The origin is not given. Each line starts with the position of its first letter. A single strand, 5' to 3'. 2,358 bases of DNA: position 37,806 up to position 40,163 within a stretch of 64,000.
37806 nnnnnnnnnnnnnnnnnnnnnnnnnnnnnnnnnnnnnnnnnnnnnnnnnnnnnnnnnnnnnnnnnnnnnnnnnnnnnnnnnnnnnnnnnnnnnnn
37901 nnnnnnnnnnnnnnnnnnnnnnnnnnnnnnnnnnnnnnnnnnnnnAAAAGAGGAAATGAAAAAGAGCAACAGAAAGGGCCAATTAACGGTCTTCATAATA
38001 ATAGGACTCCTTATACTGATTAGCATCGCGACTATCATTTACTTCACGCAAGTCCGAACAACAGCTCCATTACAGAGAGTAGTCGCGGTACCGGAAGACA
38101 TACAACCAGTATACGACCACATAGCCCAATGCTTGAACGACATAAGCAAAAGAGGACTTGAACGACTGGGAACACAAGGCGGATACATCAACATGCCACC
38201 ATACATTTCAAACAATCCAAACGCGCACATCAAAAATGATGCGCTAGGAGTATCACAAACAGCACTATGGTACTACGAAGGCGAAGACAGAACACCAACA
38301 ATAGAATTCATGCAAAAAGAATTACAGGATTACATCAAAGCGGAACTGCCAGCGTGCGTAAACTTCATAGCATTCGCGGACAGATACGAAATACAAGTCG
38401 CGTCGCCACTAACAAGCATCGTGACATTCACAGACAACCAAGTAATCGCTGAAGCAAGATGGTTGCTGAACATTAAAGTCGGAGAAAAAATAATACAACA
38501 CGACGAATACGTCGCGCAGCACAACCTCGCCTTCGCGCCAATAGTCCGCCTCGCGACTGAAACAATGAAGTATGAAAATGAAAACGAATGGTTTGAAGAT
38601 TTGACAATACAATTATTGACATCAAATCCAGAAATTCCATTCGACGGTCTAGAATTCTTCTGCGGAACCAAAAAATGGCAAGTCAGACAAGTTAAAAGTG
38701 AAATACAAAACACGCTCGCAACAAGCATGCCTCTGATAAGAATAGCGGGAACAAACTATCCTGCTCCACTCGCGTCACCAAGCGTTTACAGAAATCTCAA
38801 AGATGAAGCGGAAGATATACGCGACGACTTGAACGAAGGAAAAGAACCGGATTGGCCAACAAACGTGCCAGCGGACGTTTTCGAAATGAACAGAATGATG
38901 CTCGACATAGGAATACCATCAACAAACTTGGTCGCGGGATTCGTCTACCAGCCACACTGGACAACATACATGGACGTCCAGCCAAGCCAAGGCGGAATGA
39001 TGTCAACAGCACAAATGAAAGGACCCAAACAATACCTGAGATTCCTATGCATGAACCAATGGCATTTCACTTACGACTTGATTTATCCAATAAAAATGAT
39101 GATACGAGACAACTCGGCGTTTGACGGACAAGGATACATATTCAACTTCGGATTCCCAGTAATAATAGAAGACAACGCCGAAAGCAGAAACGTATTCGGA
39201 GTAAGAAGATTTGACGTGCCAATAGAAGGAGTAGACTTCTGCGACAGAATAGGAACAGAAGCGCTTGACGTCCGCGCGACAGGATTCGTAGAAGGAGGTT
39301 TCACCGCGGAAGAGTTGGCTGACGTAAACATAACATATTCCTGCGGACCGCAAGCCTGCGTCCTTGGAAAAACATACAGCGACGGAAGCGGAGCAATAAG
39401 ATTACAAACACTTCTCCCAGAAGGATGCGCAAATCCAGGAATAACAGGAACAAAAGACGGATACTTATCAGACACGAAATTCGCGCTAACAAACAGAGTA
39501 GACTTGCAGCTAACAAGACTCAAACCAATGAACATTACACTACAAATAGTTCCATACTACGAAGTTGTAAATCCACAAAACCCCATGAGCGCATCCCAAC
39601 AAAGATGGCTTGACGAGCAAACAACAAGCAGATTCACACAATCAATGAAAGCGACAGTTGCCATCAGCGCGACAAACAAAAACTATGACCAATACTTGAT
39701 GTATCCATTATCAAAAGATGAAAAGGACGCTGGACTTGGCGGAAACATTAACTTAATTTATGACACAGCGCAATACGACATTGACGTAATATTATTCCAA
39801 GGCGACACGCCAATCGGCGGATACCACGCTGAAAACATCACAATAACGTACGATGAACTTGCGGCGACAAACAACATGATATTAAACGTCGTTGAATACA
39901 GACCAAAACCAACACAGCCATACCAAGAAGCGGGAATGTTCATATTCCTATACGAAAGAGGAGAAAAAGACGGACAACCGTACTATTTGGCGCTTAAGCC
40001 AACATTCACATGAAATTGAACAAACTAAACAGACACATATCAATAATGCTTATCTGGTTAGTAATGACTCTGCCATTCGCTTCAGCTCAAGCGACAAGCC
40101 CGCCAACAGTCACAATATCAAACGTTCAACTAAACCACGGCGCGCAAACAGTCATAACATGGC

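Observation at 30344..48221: Approximately 18 kb, 8-gene translationally coupled operon of giant secreted proteins built around two pilin-like 700-aa paralogs: candidate undescribed archaeal surface filament/adhesion system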

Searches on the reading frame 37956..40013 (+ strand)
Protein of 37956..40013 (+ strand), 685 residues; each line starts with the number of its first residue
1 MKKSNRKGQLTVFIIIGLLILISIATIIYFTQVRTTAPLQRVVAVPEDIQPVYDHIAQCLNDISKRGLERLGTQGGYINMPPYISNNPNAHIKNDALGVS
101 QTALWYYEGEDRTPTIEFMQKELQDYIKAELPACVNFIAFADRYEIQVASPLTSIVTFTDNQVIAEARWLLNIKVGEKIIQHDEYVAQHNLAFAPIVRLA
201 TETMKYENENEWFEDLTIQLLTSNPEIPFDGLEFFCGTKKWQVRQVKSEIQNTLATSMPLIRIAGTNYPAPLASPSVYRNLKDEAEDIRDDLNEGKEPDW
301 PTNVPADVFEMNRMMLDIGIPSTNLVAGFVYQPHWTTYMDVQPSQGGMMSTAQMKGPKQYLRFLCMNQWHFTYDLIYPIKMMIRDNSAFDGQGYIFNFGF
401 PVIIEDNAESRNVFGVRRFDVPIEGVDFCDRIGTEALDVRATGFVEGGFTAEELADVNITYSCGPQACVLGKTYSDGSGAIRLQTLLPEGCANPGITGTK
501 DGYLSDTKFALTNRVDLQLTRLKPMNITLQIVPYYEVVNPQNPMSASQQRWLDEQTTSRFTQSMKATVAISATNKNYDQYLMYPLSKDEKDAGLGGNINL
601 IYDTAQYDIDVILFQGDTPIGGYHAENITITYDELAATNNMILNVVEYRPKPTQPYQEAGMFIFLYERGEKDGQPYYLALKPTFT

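Call 5: search_protein_families(library=pfam, proteins=[window:37956-40013:+], max_evalue=1)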
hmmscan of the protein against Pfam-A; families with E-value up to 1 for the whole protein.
window:37956-40013:+ (685 aa): 0 families

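Call 11: find_encoding_contigs(protein=window:37956-40013:+, flank=10000, max_places=6)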
Protein window:37956-40013:+ (685 aa): 2 contigs read that carry it; 1 place shown.
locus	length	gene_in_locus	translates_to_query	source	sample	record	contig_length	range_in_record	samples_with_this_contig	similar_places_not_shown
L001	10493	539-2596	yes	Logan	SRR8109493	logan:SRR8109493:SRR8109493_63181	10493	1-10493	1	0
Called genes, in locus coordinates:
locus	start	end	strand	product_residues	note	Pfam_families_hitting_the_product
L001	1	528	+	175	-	?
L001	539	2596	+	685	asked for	-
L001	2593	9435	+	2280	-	-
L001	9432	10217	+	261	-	-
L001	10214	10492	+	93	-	?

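Call 13: find_homologous_proteins(query=window:37956-40013:+, max_evalue=0.001)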
Query window:37956-40013:+ (685 aa): 78 proteins with E <= 0.001 among 8000 candidates.
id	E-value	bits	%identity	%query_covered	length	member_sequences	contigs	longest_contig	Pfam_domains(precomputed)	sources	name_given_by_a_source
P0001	0.0e+0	1537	95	100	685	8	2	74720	-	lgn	-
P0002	0.0e+0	1499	93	100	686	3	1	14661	-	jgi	jgi:hypothetical protein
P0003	0.0e+0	1434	87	100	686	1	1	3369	-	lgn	-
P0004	0.0e+0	1358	82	100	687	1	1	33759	-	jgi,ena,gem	-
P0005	0.0e+0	1354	91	91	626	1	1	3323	-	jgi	-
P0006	0.0e+0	1270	77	100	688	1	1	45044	-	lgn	-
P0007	8.3e-260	882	54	100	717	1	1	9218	-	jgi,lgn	jgi:hypothetical protein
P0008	1.9e-259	881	54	99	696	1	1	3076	-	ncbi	-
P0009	1.3e-257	875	54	100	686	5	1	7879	-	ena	-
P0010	3.9e-256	870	54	99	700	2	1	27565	-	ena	-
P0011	3.0e-254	863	54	100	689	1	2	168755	-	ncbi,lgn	-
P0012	4.5e-254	863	54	100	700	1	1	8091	-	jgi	jgi:hypothetical protein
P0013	4.0e-250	850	52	100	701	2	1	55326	-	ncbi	-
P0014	8.6e-249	845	53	99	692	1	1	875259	-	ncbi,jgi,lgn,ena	-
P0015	9.9e-248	842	52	99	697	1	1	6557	-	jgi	-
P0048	6.6e-201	687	44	96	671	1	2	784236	-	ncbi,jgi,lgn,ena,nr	ncbi:hypothetical protein COV18_05900 [Candidatus Woesearchaeota archaeon CG10_big_fil_rev_8_21_14_0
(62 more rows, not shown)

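Call 15: find_encoding_contigs(protein=P0014, flank=10000, max_places=2)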
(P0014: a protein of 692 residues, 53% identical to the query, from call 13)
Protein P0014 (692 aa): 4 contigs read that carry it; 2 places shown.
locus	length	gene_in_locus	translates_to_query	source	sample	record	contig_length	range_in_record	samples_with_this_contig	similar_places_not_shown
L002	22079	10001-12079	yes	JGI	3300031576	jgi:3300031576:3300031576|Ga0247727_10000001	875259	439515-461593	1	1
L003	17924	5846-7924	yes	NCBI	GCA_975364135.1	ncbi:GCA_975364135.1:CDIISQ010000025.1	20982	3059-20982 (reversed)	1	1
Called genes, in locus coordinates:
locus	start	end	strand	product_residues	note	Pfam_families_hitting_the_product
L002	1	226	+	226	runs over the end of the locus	-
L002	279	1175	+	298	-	-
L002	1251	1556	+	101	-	-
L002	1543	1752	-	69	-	-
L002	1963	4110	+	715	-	-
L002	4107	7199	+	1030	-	-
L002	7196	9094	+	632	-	-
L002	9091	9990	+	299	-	-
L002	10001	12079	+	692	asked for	-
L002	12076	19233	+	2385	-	-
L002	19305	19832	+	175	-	PF22600:MTPAP-like_central (faint), PF01909:NTP_transf_2, PF18765:Polbeta (weak)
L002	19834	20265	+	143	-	-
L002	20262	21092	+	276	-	-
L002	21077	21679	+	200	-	-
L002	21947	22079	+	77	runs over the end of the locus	PF14076:DUF4258 (weak)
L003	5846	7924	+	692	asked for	-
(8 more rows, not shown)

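Call 16: find_encoding_contigs(protein=P0048, flank=10000, max_places=2)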
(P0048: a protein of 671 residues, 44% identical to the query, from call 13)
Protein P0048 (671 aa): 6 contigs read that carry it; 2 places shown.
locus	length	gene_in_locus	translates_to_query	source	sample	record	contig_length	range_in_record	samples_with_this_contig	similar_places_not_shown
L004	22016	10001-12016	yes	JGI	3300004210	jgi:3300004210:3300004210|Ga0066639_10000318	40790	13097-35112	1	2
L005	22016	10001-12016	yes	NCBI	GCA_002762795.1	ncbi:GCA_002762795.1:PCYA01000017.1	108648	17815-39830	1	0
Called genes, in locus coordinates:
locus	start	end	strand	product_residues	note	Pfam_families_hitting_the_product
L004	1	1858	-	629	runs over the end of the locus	PF17214:KH_TffA, PF07650:KH_2 (weak), PF00753:Lactamase_B, PF16661:Lactamase_B_6, PF23023:Anti-Pycsar_Apyc1 (weak), PF12706:Lactamase_B_2, PF10996:Beta-Casp, PF07521:RMMBL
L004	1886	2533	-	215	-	PF00227:Proteasome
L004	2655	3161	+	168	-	-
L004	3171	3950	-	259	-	-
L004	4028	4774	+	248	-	PF05124:S_layer_C (faint)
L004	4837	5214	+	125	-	PF09685:MamF_MmsF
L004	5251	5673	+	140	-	PF07291:MauE (weak), PF07681:DoxX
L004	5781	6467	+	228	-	-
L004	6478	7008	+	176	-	-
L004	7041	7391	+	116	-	PF01981:PTH2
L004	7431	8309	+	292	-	PF00149:Metallophos, PF14582:Metallophos_3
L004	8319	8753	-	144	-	-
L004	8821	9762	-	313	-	PF00990:GGDEF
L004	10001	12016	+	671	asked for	-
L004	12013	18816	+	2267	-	-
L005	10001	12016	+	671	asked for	-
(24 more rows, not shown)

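Call 18: search_protein_families(library=ncbifam, proteins=[window:37956-40013:+], max_evalue=1)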
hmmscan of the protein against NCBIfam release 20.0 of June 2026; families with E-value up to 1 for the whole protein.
window:37956-40013:+ (685 aa): 0 families

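Call 20: search_solved_structures(query=A1, max_evalue=10)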
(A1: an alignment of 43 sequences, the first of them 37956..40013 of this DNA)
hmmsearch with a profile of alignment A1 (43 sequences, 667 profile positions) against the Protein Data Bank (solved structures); distinct sequences matched with E-value up to 10: 1.
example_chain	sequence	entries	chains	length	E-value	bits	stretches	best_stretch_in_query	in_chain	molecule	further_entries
7jh4_A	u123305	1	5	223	0.24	12.9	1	108-153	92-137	NAD(P)H-dependent oxidoreductase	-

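Call 30: predict_structure(alignment_id=A1)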
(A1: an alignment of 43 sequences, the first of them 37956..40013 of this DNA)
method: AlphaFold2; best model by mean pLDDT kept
length: 685 residues; sequences in the alignment: 43
mean_pLDDT: 85.7   pTM: 0.56
mean pLDDT of the five models: 85.7, 85.6, 84.5, 82.7, 82.5
residues with pLDDT >= 90: 354; 70-90: 263; 50-70: 42; < 50: 26
segments of 3 or more residues with pLDDT < 50: 1-5, 34-38, 413-428
pLDDT, mean of each block of 10 residues (from residue 1): 50 82 80 51 81 92 95 92 85 81 85 91 95 88 89 92 92 89 92 93 91 93 91 78 92 96 93 92 89 89 90 92 94 90 77 66 74 93 94 94 87 45 42 81 85 91 76 87 85 88 91 92 91 94 90 91 88 83 77 72 92 90 92 89 94 88 90 92 92
secondary structure, 60 per line:
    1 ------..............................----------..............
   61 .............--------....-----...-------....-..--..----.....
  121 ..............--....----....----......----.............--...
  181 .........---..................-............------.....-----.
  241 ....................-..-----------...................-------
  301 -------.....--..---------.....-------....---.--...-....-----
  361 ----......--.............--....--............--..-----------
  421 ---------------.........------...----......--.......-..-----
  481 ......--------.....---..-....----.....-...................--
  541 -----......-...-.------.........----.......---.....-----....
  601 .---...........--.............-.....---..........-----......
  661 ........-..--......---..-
elements in order (helices of 4 or more, strands of 3 or more residues): H7-36 H47-73 H82-85 E91-93 E101-104 H116-134 H137-140 E145-148 E153-158 E163-175 E178-189 H193-210 H212-223 E230-234 E240-242 H243-260 H275-293 H308-312 E326-330 E338-341 E348-350 E352-355 E365-370 E373-385 H388-391 E394-405 E436-444 E451-453 E458-463 E466-472 E481-486 E495-499 E506-509 E514-518 E520-538 E546-551 E564-572 E577-583 H587-591 E597-601 E605-615 E618-630 H632-636 E640-649 H655-668 H676-679

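Call 39: find_related_loci(query=A1, collection=genome_contigs, flank=10000)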
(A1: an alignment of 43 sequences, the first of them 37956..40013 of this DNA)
Query A1 (685 aa) in genome_contigs; peptide patterns used: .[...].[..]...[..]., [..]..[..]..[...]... (x = any residue, [..] = any of these).
598 stretches matched a pattern (row limit reached: there are more); 434 encode a relative of the query (tblastn E <= 1e-3); the best 80 are kept; 80 distinct loci.
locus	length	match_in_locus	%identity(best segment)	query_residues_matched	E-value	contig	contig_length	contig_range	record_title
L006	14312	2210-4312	51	6-685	0e+0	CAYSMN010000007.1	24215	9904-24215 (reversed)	MAG TPA_asm: uncultured Methanosarcinales archaeon isolate SRP119689_co1_35 genome assembly, contig: NODE_2670_length_24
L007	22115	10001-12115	51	1-685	0e+0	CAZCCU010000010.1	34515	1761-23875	MAG TPA_asm: uncultured Methanosarcinales archaeon isolate SRP119689_co1_339 genome assembly, contig: NODE_1536_length_3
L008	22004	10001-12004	49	29-684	0e+0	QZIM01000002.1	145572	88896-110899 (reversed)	MAG: Candidatus Woesearchaeota archaeon isolate SURF_65 Ga0104751_1000052, whole genome shotgun sequence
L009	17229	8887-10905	50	6-678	0e+0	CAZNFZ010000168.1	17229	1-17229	MAG TPA_asm: uncultured Methanosarcinales archaeon isolate binchicken_co165_133 genome assembly, contig: k141_577319, wh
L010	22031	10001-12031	51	5-685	0e+0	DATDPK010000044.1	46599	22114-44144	MAG TPA_asm: Candidatus Nanoarchaeia archaeon isolate SMAG_U7919 k141_866636, whole genome shotgun sequence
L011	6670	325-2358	49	7-684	0e+0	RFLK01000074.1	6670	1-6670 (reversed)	MAG: Candidatus Woesearchaeota archaeon isolate J152 k99_967617, whole genome shotgun sequence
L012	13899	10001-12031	46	1-685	0e+0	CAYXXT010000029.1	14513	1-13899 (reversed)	MAG TPA_asm: uncultured Methanosarcinales archaeon isolate SRP178908_co2_264 genome assembly, contig: NODE_2041_length_1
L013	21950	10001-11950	50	28-677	0e+0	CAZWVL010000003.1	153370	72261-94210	MAG TPA_asm: uncultured Methanosarcinales archaeon isolate SRP119689_co1_4 genome assembly, contig: NODE_68_length_15337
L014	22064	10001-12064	50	7-685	0e+0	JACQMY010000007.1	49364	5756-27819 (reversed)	MAG: Candidatus Woesearchaeota archaeon isolate NC_groundwater_1241_Ag_S-0.1um_45_47 S_p1_S3_coassembly_k141_319507, who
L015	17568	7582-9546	46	6-684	0e+0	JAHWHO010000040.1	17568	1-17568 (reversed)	MAG: Candidatus Woesearchaeota archaeon isolate MP5_1_69 k127_20404721, whole genome shotgun sequence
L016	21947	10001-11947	44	25-685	0e+0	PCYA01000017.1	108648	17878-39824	MAG: Candidatus Woesearchaeota archaeon CG10_big_fil_rev_8_21_14_0_10_37_12 CG10_8_21_14_0.10_scaffold_512_c, whole geno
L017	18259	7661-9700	51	4-685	0e+0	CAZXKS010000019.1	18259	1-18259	MAG TPA_asm: uncultured Methanosarcinales archaeon isolate SRP119689_co1_299 genome assembly, contig: NODE_4165_length_1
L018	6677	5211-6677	56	1-488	0e+0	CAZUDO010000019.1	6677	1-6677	MAG TPA_asm: uncultured Candidatus Binatia bacterium isolate binchicken_co165_346 genome assembly, contig: k141_1456529,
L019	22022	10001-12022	50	6-685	0e+0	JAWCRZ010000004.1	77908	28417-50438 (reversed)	MAG: Candidatus Woesearchaeota archaeon isolate JZ-2_202007_bins_87 JZ-2_202007_bins_87_scaffold_4, whole genome shotgun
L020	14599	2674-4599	36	6-665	9e-152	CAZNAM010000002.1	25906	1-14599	MAG TPA_asm: uncultured Methanosarcinales archaeon isolate SRP178699_co2_104 genome assembly, contig: NODE_1081_length_2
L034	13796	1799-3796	37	1-684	2e-127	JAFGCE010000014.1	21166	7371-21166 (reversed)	MAG: Candidatus Woesearchaeota archaeon isolate Zod_Metabat.1084 k87_2790660, whole genome shotgun sequence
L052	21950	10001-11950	30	4-684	1e-96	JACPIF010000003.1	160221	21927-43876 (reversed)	MAG: Candidatus Woesearchaeota archaeon isolate NC_groundwater_433_Ag_B-0.1um_44_11 GD18-4_B1_scaffold_108292, whole gen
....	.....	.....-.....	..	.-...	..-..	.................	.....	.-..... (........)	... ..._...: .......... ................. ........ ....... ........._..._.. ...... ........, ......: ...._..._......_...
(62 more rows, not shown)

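Call 68: search_protein_representatives(alignment_id=A1)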
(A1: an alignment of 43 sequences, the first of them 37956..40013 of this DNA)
Query: 43 sequences, 667 profile positions. Proteins with E-value up to 0.001 (for the whole library): 8933; up to 1e-10: 6492; up to 1e-30: 1823. The best 150 are listed.
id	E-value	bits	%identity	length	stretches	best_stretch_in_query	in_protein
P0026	2.0e-285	964.9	-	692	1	3-666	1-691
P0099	1.7e-264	895.7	-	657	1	2-667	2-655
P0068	1.7e-259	879.3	-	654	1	2-667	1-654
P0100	1.0e-253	860.2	-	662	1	3-667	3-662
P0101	2.7e-239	812.5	-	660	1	2-667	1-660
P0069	2.3e-228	776.4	-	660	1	5-666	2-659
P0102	1.6e-227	773.6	-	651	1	3-667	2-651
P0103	4.3e-227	772.2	-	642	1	3-664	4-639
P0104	1.2e-223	760.8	-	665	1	2-667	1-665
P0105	6.7e-221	751.7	-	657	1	3-667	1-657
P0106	1.8e-220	750.3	-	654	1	2-667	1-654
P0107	3.3e-220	749.4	-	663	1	3-666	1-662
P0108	3.8e-220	749.2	-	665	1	3-667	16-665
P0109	1.5e-219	747.2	-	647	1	2-643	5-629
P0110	1.1e-218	744.4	-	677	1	4-666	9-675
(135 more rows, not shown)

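Call 73: fold_search(model_id=the predicted structure, library=pdb)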
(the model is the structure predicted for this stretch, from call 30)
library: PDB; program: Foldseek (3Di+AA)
matches with E <= 10: 855; with E <= 0.001: 4
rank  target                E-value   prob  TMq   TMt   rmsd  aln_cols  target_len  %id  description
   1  7edd                  1.1e-04  0.77  0.11  0.07  23.4       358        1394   11  Crystal structure of a serine protease from Streptococcus pyogenes (released 2021-05-12)
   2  8tld_F                1.6e-04  0.57  0.08  0.15  21.2       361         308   10  Structure of the IL-5 Signaling Complex (released 2024-04-10)
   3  3va2_C                5.0e-04  0.54  0.08  0.17  20.9       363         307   10  Crystal structure of human Interleukin-5 in complex with its alpha receptor (released 2012-07-25)
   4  3qt2_A                5.6e-04  0.47  0.08  0.16  21.7       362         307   10  Structure of a cytokine ligand-receptor complex (released 2012-02-01)
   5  5xyr                  1.0e-03  0.44  0.11  0.07  31.8       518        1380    9  Crystal structure of a serine protease from Streptococcus species (released 2018-08-08)
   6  7opb_A                1.5e-03  0.69  0.08  0.19  19.9       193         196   12  IL7R in complex with an antagonist (released 2022-05-11)
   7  5dzv_A                1.7e-03  0.10  0.05  0.07  32.9       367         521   10  Protocadherin alpha 7 extracellular cadherin domains 1-5 (released 2016-05-04)
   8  3mtr_A                1.9e-03  0.69  0.08  0.22  19.3       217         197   14  Crystal structure of the Ig5-FN1 tandem of human NCAM (released 2010-06-23)
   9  8d7h_A                2.1e-03  0.25  0.07  0.15  23.1       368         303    8  Cryo-EM structure of human CLCF1 in complex with CRLF1 and CNTFR alpha (released 2023-03-29)
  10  6xi3                  2.4e-03  0.25  0.07  0.12  28.4       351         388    7  Crystal structure of tetra-tandem repeat in extending region of large adhesion protein (released 2020-10-14)
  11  8k53_A                2.9e-03  0.20  0.07  0.07  27.5       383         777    6  Structure of the Dimeric Human CNTN2 Ig 1-6-FNIII 1-2 Domain in an Asymmetric State (released 2023-12-06)
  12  3mtr_B                3.0e-03  0.69  0.08  0.23  19.1       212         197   15  Crystal structure of the Ig5-FN1 tandem of human NCAM (released 2010-06-23)
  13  5e53_A                3.8e-03  0.30  0.09  0.17  24.2       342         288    8  Crystal structure of chicken CNTN1 FN1-FN3 domains (released 2016-08-31)
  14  8d7e_C                4.0e-03  0.18  0.08  0.15  23.1       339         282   12  Cryo-EM structure of human CNTFR alpha in complex with the Fab fragments of two antibodies (released 2023-03-29)
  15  3phs                  4.4e-03  0.98  0.18  0.40   7.2       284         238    8  Crystal Structure of GBS52, the minor pilin in gram-positive pathogen Streptococcus agalactiae (released 2010-11-17)
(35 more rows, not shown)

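Call 83: search_protein_families(library=phrogs, proteins=[window:37956-40013:+], max_evalue=0.01)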
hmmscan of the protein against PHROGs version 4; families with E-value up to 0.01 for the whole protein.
window:37956-40013:+ (685 aa): 0 families
